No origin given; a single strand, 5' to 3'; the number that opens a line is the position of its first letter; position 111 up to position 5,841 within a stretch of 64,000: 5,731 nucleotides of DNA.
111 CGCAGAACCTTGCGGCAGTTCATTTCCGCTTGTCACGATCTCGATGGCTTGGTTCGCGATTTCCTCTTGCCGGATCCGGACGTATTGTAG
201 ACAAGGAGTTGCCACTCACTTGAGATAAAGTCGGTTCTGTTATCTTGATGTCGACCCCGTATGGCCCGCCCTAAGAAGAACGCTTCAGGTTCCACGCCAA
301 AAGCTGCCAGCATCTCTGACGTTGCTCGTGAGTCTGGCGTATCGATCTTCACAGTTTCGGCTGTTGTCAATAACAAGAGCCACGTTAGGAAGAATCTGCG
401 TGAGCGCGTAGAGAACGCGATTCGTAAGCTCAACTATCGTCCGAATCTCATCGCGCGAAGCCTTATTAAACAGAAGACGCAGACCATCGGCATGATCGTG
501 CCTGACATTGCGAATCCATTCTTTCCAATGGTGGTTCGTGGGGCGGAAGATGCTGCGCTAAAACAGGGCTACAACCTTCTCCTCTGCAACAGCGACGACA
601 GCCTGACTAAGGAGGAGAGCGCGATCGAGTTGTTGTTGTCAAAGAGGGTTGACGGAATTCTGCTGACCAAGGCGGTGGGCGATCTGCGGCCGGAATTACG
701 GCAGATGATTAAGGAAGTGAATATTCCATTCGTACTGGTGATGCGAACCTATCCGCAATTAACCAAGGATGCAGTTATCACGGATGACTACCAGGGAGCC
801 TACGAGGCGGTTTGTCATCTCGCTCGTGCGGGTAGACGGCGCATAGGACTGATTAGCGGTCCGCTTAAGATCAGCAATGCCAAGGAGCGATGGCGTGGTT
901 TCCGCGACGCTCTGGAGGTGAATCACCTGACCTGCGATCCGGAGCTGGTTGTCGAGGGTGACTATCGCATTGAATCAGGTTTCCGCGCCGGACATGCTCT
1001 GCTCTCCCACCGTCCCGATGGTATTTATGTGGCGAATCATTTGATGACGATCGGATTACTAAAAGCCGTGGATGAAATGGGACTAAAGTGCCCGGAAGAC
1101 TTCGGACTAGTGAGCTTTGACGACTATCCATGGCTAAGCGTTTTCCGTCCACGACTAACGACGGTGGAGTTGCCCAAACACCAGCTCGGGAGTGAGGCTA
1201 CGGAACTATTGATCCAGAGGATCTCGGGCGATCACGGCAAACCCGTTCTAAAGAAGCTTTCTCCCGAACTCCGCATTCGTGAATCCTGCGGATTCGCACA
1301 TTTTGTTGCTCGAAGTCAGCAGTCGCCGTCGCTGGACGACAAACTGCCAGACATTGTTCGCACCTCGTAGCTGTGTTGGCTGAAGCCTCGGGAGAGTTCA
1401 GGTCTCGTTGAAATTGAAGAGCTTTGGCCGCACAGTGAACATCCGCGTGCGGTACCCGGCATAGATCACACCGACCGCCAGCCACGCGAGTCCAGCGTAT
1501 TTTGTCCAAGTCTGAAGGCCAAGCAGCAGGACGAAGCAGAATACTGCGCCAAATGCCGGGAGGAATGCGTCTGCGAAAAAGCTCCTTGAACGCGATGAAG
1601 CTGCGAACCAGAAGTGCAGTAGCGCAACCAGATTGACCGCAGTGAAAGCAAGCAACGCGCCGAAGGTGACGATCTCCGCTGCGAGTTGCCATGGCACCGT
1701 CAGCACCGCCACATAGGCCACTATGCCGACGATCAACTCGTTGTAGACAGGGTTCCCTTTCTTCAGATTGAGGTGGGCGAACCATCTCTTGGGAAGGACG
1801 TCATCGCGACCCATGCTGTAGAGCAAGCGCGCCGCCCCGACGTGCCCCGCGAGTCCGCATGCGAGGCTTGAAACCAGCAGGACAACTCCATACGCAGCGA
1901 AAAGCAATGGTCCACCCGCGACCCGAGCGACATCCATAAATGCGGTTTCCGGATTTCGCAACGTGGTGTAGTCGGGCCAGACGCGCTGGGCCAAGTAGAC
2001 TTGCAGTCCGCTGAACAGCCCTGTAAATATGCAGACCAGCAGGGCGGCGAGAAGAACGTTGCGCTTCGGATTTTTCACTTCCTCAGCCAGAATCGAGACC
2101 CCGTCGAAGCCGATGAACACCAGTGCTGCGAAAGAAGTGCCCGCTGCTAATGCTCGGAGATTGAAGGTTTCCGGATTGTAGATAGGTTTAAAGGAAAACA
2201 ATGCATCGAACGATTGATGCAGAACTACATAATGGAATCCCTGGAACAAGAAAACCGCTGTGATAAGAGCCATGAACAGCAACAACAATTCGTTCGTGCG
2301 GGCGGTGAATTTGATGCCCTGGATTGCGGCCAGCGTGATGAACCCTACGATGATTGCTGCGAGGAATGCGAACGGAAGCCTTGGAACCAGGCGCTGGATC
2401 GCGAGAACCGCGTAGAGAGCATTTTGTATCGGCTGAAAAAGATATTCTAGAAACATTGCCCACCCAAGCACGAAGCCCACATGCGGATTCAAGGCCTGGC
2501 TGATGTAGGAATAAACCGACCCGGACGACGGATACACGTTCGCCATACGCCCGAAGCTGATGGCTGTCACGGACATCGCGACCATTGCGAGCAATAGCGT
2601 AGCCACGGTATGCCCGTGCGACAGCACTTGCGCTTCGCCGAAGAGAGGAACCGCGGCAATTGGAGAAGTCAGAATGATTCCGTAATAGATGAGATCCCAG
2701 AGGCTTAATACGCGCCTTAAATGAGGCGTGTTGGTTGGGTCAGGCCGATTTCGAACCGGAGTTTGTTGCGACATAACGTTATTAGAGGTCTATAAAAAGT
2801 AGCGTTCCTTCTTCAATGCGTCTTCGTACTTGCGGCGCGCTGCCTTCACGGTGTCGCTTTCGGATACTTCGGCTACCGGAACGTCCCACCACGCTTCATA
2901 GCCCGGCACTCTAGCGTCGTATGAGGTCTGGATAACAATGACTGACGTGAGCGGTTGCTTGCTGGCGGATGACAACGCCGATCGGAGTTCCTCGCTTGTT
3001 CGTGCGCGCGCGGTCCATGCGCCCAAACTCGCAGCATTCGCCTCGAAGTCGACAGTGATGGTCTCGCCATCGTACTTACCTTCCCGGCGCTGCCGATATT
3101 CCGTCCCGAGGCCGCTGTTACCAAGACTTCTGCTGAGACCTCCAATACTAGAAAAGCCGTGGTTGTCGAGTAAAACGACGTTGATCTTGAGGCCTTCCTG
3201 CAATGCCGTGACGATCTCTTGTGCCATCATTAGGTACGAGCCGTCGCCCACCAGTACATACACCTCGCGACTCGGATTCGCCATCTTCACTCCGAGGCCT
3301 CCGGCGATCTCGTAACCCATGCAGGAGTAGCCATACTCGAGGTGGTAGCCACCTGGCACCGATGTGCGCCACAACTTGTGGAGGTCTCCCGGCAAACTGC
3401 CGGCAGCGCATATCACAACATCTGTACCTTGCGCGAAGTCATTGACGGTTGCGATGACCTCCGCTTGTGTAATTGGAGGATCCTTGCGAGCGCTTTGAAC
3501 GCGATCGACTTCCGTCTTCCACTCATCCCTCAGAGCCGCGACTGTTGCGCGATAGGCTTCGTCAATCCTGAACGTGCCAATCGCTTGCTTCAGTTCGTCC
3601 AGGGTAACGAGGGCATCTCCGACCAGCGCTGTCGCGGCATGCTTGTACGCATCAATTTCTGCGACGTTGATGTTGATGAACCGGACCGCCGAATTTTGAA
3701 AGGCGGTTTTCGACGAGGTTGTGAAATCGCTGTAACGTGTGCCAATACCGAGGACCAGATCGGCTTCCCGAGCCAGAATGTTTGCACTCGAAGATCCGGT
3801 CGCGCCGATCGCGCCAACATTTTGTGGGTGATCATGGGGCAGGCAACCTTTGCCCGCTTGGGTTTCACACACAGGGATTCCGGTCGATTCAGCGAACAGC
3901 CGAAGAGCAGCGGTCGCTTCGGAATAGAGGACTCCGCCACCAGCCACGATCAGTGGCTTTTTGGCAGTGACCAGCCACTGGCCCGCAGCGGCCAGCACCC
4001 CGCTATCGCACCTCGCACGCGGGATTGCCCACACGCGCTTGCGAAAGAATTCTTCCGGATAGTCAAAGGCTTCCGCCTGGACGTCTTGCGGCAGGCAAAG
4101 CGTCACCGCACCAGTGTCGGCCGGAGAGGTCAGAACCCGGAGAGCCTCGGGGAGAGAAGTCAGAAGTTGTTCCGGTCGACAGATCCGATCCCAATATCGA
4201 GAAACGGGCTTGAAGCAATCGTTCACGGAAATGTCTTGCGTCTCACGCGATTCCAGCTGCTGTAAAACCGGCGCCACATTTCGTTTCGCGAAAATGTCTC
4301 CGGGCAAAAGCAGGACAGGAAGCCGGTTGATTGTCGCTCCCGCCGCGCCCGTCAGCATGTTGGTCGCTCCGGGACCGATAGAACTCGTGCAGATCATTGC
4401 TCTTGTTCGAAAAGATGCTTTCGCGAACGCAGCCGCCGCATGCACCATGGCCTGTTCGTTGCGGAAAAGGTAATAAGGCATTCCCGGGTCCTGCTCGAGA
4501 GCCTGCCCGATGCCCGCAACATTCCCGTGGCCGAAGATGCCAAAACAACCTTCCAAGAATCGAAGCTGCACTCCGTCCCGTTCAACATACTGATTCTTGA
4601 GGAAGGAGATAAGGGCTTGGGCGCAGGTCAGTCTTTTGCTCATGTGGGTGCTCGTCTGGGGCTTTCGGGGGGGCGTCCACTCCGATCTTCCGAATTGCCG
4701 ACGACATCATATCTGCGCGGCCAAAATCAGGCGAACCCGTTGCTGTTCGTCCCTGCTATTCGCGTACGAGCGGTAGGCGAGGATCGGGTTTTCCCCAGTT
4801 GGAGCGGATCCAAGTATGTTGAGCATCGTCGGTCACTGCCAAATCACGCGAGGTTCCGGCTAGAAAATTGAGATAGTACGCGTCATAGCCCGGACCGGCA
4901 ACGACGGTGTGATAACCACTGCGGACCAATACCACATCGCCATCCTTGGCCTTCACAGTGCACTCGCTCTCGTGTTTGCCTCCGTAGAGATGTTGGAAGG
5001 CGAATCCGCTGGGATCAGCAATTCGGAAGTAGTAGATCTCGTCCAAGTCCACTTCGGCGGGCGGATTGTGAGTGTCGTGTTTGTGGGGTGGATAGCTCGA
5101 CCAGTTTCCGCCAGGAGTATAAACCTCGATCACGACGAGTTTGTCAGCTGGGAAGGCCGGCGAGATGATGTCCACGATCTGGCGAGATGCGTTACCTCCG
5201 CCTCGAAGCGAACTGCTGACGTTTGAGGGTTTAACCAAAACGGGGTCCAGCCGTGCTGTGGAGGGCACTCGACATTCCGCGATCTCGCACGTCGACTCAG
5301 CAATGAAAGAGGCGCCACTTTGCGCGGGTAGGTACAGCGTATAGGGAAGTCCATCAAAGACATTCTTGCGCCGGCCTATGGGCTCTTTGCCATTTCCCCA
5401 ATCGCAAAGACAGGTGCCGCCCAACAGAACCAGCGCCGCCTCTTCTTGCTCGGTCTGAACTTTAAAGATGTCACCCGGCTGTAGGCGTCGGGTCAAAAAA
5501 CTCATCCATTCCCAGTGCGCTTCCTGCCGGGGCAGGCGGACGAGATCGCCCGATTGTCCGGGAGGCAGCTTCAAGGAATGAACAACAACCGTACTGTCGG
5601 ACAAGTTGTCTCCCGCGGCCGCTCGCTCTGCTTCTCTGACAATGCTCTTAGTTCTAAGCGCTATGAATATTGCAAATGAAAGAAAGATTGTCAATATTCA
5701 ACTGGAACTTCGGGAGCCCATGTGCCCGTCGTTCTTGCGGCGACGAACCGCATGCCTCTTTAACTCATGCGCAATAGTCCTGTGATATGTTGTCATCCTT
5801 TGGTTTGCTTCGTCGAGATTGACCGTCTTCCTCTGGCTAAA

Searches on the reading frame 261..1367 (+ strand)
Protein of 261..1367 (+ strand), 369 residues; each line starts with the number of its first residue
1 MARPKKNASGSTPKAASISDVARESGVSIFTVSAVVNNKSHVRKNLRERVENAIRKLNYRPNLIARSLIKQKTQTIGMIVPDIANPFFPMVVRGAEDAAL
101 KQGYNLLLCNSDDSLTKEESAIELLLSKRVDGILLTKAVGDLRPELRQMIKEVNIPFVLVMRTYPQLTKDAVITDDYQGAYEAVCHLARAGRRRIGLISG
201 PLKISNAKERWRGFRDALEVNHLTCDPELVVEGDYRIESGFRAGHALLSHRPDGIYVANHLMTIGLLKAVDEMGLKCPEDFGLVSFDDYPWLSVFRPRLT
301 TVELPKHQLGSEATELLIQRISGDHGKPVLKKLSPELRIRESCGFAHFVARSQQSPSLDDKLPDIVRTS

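Call 83: search_protein_families(library=pfam, proteins=[window:261-1367:+], max_evalue=0.0001)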
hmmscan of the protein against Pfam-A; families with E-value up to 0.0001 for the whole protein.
window:261-1367:+ (369 aa): 4 families
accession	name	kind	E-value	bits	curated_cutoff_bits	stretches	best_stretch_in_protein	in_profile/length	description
PF00532.27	Peripla_BP_1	-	3.4e-33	115.8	22.2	1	73-326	1-268/281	Periplasmic binding proteins and sugar binding domain of LacI family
PF13377.12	Peripla_BP_3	-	5.7e-33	114.8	26.5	1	186-343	3-167/167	Periplasmic binding protein-like domain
PF00356.27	LacI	-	1.3e-17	63.7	27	1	17-62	1-46/46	Bacterial regulatory proteins, lacI family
PF13407.12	Peripla_BP_4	-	9.7e-17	61.8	35.1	1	76-278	1-210/258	Periplasmic binding protein domain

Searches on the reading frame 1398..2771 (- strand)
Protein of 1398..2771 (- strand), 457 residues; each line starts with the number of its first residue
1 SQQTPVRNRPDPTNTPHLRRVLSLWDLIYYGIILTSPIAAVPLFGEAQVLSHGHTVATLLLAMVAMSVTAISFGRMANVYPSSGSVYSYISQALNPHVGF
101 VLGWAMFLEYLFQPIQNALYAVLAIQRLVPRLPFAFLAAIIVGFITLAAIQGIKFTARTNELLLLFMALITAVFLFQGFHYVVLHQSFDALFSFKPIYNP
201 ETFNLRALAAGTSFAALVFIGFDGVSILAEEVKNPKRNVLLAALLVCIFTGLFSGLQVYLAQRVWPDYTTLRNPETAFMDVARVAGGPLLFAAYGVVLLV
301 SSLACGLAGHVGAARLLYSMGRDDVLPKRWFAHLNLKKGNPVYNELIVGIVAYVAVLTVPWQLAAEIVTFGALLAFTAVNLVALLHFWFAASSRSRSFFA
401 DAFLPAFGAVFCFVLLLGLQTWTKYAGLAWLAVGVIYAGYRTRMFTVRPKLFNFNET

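Call 83: search_protein_families(library=pfam, proteins=[window:1398-2771:-], max_evalue=0.0001)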
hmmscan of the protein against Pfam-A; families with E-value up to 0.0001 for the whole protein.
window:1398-2771:- (457 aa): 2 families
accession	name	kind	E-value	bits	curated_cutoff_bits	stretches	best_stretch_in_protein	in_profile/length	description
PF00324.27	AA_permease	-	5.5e-31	108.2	24.6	1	51-396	24-382/470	Amino acid permease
PF13520.12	AA_permease_2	-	2.2e-29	103.1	27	1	28-417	9-401/427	Amino acid permease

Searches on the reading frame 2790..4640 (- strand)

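Call 83: search_protein_families(library=pfam, proteins=[window:2790-4640:-], max_evalue=0.0001)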
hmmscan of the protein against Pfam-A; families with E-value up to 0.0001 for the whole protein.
window:2790-4640:- (616 aa): 3 families
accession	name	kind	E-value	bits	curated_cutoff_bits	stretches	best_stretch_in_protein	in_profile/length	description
PF00205.28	TPP_enzyme_M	-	1.7e-38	131.8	30.4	1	217-350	2-137/137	Thiamine pyrophosphate enzyme, central domain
PF02775.26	TPP_enzyme_C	-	1.3e-30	106.6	21.9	1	413-569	2-150/151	Thiamine pyrophosphate enzyme, C-terminal TPP binding domain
PF02776.23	TPP_enzyme_N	-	3.9e-16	59.3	26.8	1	31-122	18-106/119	Thiamine pyrophosphate enzyme, N-terminal TPP binding domain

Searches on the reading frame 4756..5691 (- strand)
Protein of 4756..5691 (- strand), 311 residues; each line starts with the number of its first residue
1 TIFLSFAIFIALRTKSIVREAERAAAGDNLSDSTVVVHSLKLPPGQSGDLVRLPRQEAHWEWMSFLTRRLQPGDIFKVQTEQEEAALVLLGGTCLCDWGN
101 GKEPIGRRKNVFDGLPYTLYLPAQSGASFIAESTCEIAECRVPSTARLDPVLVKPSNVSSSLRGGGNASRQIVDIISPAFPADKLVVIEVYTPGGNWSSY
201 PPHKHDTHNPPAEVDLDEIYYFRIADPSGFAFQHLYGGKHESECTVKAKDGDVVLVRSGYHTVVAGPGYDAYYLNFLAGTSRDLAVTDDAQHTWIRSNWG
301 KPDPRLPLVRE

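Call 83: search_protein_families(library=pfam, proteins=[window:4756-5691:-], max_evalue=0.0001)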
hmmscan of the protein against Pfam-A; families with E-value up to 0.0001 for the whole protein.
window:4756-5691:- (311 aa): 1 family
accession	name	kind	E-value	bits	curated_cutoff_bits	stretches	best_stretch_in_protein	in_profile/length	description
PF04962.18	KduI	-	3.4e-77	259.8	23.9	1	50-295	15-262/262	KduI/IolB family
